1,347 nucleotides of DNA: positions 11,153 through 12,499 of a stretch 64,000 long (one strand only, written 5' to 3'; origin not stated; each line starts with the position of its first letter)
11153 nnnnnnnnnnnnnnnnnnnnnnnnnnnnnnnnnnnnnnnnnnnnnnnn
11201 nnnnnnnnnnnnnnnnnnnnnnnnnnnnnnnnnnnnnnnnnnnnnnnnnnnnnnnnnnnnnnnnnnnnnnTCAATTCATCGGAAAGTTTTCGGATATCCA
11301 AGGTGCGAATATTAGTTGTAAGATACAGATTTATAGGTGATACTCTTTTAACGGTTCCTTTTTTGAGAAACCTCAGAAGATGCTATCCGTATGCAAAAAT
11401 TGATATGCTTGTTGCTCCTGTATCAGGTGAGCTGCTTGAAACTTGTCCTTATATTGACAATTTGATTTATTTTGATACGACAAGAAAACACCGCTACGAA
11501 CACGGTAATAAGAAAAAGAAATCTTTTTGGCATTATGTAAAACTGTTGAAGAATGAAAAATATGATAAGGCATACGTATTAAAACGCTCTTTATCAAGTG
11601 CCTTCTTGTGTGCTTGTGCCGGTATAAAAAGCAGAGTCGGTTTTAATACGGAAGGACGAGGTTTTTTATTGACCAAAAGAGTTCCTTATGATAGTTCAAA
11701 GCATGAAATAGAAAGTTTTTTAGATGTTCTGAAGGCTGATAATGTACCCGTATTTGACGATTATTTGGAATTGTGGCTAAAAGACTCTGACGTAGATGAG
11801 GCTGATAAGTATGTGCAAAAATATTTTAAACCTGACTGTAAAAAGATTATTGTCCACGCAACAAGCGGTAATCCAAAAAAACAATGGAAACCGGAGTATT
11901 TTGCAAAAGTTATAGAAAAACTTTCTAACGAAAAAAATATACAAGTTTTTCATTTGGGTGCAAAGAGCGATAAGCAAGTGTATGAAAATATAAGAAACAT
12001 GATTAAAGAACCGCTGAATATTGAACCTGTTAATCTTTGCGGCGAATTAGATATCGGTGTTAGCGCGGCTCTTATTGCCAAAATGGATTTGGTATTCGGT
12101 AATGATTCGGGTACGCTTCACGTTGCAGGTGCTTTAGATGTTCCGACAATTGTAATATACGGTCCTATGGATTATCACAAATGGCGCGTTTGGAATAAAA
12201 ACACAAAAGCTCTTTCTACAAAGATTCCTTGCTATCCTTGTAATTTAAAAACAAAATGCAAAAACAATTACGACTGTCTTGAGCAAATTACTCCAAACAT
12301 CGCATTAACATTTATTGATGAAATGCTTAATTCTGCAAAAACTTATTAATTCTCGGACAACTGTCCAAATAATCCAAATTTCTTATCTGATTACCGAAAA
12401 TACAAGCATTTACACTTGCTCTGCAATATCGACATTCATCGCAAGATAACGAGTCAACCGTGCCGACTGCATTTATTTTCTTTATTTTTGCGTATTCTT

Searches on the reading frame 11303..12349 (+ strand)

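Call 93: search_protein_families(library=pfam, proteins=[window:11303-12349:+], max_evalue=0.00001)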
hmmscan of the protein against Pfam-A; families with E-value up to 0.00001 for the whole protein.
window:11303-12349:+ (348 aa): 1 family
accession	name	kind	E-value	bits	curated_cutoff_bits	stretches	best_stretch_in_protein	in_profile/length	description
PF01075.23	Glyco_transf_9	-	1.8e-42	145.8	22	1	79-322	5-245/247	Glycosyltransferase family 9 (heptosyltransferase)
